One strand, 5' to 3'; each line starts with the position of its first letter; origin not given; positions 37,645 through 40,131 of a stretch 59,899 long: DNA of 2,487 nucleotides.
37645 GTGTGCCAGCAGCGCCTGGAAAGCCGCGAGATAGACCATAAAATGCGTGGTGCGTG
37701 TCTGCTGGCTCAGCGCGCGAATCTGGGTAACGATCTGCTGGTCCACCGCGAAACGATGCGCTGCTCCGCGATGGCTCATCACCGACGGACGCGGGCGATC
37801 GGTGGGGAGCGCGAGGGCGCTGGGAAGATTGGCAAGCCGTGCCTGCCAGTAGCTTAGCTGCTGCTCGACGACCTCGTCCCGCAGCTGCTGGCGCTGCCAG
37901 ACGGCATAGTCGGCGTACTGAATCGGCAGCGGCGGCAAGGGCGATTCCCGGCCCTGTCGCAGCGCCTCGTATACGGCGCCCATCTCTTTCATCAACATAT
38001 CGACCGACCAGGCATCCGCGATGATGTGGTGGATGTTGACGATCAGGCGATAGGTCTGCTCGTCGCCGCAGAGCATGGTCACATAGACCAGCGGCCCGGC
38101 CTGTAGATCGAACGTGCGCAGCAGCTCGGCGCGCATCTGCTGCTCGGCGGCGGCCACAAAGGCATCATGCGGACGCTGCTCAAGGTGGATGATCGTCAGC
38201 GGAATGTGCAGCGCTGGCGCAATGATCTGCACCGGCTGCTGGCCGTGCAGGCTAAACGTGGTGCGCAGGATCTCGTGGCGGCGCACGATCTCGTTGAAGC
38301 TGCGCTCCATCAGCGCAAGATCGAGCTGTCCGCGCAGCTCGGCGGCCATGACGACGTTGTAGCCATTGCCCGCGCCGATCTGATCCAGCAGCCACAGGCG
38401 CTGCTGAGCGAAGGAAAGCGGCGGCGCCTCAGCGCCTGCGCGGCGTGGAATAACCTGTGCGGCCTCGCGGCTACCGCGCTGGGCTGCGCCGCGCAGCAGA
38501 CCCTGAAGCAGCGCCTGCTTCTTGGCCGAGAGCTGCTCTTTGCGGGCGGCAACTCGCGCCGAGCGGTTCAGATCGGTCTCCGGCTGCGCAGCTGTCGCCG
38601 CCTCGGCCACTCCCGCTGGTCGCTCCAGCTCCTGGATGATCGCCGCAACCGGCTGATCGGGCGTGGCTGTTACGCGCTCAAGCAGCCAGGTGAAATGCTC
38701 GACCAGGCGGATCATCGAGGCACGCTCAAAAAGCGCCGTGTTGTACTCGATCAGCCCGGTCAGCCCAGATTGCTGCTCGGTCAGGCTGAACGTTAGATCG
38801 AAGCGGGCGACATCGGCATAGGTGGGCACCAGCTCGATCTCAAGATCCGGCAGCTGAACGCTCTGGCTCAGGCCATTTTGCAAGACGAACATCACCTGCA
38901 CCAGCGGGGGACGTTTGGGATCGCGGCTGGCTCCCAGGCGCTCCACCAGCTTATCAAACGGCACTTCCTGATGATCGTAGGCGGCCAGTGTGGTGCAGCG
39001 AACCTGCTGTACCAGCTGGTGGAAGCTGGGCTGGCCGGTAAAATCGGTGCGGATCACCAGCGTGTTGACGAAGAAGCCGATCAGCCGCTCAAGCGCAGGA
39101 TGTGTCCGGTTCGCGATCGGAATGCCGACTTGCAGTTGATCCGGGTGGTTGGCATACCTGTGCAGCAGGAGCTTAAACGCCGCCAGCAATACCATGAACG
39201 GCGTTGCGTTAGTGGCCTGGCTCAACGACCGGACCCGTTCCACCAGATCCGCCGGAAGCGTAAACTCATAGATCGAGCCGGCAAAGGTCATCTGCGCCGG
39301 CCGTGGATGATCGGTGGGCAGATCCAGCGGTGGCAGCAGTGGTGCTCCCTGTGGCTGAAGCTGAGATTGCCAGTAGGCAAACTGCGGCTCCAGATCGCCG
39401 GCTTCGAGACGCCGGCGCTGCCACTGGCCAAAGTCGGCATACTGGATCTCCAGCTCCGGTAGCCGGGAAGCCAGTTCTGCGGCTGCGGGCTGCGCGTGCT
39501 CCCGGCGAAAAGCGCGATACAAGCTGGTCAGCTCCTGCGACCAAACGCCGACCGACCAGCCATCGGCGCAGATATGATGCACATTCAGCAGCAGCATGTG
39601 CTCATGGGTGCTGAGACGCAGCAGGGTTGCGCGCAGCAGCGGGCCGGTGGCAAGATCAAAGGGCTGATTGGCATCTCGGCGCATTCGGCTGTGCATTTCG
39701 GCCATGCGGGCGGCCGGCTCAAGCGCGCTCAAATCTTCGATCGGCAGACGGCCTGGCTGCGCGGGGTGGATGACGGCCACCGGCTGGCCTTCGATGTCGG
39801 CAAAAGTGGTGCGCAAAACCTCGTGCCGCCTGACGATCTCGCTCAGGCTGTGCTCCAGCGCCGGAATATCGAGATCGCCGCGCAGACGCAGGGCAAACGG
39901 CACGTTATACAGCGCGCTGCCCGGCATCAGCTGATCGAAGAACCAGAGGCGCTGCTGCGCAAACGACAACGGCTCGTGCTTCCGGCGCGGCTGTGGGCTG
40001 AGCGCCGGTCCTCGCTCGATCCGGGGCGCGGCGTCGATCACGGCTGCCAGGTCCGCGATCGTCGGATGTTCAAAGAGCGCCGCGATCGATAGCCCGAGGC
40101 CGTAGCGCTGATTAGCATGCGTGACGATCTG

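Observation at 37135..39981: Back-to-back condensation domains (C-C) followed by an A-less carrier: candidate convergence point of two chains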

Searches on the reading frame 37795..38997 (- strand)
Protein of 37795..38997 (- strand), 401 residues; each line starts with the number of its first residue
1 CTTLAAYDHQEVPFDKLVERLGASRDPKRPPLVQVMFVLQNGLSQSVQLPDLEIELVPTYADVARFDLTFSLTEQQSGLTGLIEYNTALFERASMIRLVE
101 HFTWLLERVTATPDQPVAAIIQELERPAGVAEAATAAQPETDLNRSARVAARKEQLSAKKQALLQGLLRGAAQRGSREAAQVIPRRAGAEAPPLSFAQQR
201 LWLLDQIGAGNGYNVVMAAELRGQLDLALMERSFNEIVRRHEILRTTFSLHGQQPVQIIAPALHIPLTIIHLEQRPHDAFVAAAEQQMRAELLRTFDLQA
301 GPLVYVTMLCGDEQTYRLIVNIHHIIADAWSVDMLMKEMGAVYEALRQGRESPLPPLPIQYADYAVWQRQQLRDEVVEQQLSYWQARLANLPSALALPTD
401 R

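Call 14: find_related_loci(query=window:37795-38997:-, collection=genome_contigs, flank=10000)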
Query window:37795-38997:- (401 aa) in genome_contigs; peptide patterns used: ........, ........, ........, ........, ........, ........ (x = any residue, [..] = any of these).
584 stretches matched a pattern; 494 encode a relative of the query (tblastn E <= 1e-3); the best 80 are kept; 80 distinct loci.
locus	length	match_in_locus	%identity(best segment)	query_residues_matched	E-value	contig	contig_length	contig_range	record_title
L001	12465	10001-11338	50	3-401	9e-58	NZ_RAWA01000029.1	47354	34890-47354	Corallococcus sp. CA053C NODE_29_47354_cov_22.9964, whole genome shotgun sequence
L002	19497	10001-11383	47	3-401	8e-58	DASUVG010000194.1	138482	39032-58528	MAG TPA_asm: Longimicrobium sp. isolate SMAG_U1809 k141_710343, whole genome shotgun sequence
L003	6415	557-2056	44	2-400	3e-57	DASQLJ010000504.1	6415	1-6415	MAG TPA_asm: Longimicrobium sp. isolate SMAG_U11935 k141_235743, whole genome shotgun sequence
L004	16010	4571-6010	43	4-400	8e-58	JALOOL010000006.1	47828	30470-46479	MAG: Hydrococcus sp. Prado102 scaffold_618, whole genome shotgun sequence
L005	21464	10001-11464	45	3-400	1e-55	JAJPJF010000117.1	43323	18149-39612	MAG: Nostocales cyanobacterium Centralia_MAG_434 k107_24576075, whole genome shotgun sequence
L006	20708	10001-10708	42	168-400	6e-55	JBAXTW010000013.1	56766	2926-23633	MAG: Pseudanabaena sp. ELA645 MAG645_13, whole genome shotgun sequence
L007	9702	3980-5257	48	2-401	3e-55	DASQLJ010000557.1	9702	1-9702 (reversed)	MAG TPA_asm: Longimicrobium sp. isolate SMAG_U11935 k141_4879030, whole genome shotgun sequence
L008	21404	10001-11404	42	3-392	5e-55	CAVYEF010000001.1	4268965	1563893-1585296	MAG: uncultured Alphaproteobacteria bacterium isolate MFD01213.bin.1.162 genome assembly, contig: contig_1158, whole gen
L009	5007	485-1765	48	3-401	6e-55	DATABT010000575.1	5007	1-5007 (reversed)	MAG TPA_asm: Longimicrobium sp. isolate SMAG_U6705 k141_1805559, whole genome shotgun sequence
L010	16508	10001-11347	48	2-400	2e-56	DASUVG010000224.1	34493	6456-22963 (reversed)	MAG TPA_asm: Longimicrobium sp. isolate SMAG_U1809 k141_1784118, whole genome shotgun sequence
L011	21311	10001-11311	46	3-401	6e-55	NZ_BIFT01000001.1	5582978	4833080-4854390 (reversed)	Dictyobacter alpinus strain Uno16 sequence1, whole genome shotgun sequence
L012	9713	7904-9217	50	2-401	2e-54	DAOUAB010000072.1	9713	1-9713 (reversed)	MAG TPA_asm: Anaerolineales bacterium isolate H61_599 k121_481876, whole genome shotgun sequence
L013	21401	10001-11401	46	3-401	3e-54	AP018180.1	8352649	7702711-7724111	Nostoc carneum NIES-2107 DNA, nearly complete genome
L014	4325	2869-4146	47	3-400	3e-54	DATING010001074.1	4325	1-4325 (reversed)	MAG TPA_asm: Longimicrobium sp. isolate SMAG_U15790 k141_154444, whole genome shotgun sequence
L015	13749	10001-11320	45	1-401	4e-54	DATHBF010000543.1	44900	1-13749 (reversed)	MAG TPA_asm: Pyrinomonadaceae bacterium isolate SMAG_U10709 k141_818498, whole genome shotgun sequence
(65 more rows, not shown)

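Call 16: find_related_loci(query=window:37795-38997:-, collection=metagenome_contigs, flank=10000)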
Query window:37795-38997:- (401 aa) in metagenome_contigs; peptide patterns used: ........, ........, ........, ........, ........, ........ (x = any residue, [..] = any of these).
321 stretches matched a pattern; 217 encode a relative of the query (tblastn E <= 1e-3); the best 80 are kept; 80 distinct loci.
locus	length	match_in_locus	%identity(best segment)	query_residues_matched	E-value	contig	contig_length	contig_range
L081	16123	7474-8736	39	4-400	8e-78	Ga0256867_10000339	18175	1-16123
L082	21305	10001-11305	48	3-400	4e-56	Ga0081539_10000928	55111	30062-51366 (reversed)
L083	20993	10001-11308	46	3-401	5e-56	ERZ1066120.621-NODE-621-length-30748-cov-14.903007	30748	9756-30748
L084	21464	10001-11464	45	3-400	1e-55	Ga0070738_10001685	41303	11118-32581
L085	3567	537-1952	46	4-401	2e-55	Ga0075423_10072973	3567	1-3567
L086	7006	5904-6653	46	149-401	3e-55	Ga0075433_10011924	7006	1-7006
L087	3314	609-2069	42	1-401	4e-55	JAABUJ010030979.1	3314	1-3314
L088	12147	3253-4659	43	6-401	8e-55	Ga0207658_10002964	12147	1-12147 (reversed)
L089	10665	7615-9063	43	3-400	1e-54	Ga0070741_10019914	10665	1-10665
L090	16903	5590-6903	50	2-401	2e-54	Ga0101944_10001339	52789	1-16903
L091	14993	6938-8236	47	2-401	3e-53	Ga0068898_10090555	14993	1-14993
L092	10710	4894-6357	40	2-400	1e-52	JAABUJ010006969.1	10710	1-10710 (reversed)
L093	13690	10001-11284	47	3-401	9e-53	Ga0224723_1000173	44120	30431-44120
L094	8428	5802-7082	46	3-401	1e-52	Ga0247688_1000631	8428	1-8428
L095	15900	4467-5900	43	4-401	4e-59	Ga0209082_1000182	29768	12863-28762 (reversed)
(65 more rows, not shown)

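Call 43: search_protein_families(library=pfam, proteins=[L081:12623-13753:-, L081:13768-14391:-, L081:14456-15475:+], max_evalue=0.01)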
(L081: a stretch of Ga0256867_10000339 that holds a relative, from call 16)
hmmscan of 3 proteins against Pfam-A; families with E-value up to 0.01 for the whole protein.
L081:12623-13753:- (376 aa): 2 families
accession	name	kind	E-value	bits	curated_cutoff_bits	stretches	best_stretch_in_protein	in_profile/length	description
PF01384.25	PHO4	-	1.1e-92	311.1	33.7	1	51-362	1-350/350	Phosphate transporter family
PF15179.11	Myc_target_1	-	0.009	16.4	31.1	0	170-204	22-56/193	Myc target protein 1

L081:13768-14391:- (207 aa): 4 families
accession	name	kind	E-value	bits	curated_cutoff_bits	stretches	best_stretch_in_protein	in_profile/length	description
PF01865.21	PhoU_div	-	1.4e-26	93.7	24.4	1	8-204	8-213/214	Protein of unknown function DUF47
PF05960.17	DUF885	-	1.1e-05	25.7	32.4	1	28-181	88-243/532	Bacterial protein of unknown function (DUF885)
PF16146.10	DUF4854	-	0.0033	18.2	28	0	108-159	48-99/102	Domain of unknown function (DUF4854)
PF05918.17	API5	-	0.0046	16.3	27.4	1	63-133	37-107/536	Apoptosis inhibitory protein 5 (API5)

L081:14456-15475:+ (339 aa): 4 families
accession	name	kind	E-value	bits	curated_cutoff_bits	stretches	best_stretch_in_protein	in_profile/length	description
PF01380.27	SIS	-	1.3e-27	96.6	25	1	55-183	4-130/131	SIS domain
PF00571.33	CBS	-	1.6e-21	76.8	24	2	284-336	3-53/57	CBS domain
PF13580.11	SIS_2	-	2.6e-07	31.2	27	1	101-138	101-138/138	SIS domain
PF02625.21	XdhC_CoxI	-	0.0028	18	24.3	1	235-278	13-58/68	XdhC and CoxI family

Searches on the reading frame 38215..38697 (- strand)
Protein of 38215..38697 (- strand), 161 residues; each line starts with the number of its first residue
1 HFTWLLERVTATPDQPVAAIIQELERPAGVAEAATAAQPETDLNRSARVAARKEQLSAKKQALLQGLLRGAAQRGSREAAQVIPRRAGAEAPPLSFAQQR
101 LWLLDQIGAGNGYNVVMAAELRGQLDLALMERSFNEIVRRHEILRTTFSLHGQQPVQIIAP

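Call 73: predict_structure(protein=window:38215-38697:-)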
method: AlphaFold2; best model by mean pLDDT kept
length: 161 residues; sequences in the alignment: 1
mean_pLDDT: 52.6   pTM: 0.23
mean pLDDT of the five models: 52.6, 50.1, 50.1, 44.8, 38.4
residues with pLDDT >= 90: 0; 70-90: 3; 50-70: 100; < 50: 58
segments of 3 or more residues with pLDDT < 50: 37-39, 78-90, 106-108, 110-118, 121-123, 143-161
pLDDT, mean of each block of 10 residues (from residue 1): 59 61 63 50 58 64 63 49 39 54 52 44 49 49 48 39 36
secondary structure, 60 per line:
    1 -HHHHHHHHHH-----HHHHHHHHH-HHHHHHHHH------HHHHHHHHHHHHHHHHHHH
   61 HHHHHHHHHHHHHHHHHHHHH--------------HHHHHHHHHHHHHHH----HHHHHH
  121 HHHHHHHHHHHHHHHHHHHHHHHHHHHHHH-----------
elements in order: H2-11 H17-25 H27-35 H42-81 H96-110 H115-150

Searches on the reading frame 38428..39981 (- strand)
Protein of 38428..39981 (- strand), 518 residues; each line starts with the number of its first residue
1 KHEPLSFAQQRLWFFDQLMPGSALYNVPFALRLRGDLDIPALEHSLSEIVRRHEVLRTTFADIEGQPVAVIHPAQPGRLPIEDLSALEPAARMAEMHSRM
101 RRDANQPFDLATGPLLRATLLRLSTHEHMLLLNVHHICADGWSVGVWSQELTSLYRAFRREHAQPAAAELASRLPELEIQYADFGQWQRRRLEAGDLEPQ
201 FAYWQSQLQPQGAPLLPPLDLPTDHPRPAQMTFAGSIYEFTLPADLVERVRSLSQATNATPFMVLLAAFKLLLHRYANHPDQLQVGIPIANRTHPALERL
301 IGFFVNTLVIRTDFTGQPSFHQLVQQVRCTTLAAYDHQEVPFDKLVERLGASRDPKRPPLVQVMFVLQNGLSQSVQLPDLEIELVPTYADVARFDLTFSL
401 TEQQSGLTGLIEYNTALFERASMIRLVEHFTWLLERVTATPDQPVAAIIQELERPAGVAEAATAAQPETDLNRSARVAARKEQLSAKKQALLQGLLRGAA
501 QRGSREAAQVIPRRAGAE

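Call 7: search_protein_families(library=ncbifam, proteins=[window:38428-39981:-], max_evalue=0.001)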
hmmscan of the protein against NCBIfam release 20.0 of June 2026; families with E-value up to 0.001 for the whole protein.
window:38428-39981:- (518 aa): 6 families
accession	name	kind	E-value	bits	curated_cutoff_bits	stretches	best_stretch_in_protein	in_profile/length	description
NF004282.0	PRK05691.1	subfamily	2e-109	365.9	4090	1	4-454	677-1112/4334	non-ribosomal peptide synthase/polyketide synthase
NF047350.1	aureusi_NRPS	equivalog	8.8e-71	238.4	2500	1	4-453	996-1413/2373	aureusimine non-ribosomal peptide synthetase AusA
NF038078.1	NRPS_MxcG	equivalog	2e-24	85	2300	1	3-461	5-440/1442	myxochelin non-ribosomal peptide synthetase MxcG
TIGR03443.1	alpha_am_amid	equivalog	1.7e-13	48.9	1030.1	1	219-448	12-211/1390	L-aminoadipate-semialdehyde dehydrogenase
NF007605.2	PRK10252.1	equivalog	1.7e-11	42.4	2400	1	2-445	3-427/1292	enterobactin non-ribosomal peptide synthetase EntF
NF006787.0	PRK09294.1-1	subfamily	0.00029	19.9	396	1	30-92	27-89/420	acyltransferase PapA5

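Call 29: search_solved_structures(query=window:38428-39975:-, max_evalue=1e-20)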
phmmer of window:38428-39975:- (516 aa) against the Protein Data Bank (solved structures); distinct sequences matched with E-value up to 1e-20: 38.
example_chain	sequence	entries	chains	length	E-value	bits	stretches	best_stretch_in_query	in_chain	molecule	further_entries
6oyf_A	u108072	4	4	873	5.6e-94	318.9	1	2-454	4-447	Txo1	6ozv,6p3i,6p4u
6p1j_A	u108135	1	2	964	9.1e-91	308.4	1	2-454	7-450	Txo2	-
5u89_A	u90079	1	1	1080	2.2e-78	267.5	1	2-448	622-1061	Amino acid adenylation domain protein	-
2jgp_A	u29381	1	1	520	7.9e-76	259.1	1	2-439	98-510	TYROCIDINE SYNTHETASE 3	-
8z0q_C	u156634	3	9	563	1.2e-66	228.8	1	2-446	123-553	Special condensation domain in NRPS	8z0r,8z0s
7kvw_A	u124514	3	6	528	1.8e-61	211.8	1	3-446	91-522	PCP-C didomain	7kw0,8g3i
8fx6_A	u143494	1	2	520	1.2e-60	209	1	3-444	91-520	PCP-C didomain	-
7kw2_A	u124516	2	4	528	1.3e-60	208.9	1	3-446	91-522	PCP-C didomain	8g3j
8fx7_A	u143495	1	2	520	8.6e-60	206.2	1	3-444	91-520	PCP-C didomain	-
8qnf_A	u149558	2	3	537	3.4e-57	197.6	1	4-444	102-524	Condensation domain TomBC from the Tomaymycin non-ribosomal peptide synthetase | Tomaymycin non-ribosomal peptide synthetase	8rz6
8xjz_C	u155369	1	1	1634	8.6e-56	193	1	2-452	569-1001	Peptide synthetase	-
6mfw_A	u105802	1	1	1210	5.7e-49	170.5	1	5-443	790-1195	Linear gramicidin synthase subunit A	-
6mfy_A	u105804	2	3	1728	9.5e-49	169.8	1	5-443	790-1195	Linear gramicidin synthase subunit A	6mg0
9be3_A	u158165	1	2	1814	1e-48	169.7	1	5-443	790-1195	Linear gramicidin synthase subunit A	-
9be4_A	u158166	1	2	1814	1e-48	169.7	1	5-443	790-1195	Linear gramicidin synthase subunit A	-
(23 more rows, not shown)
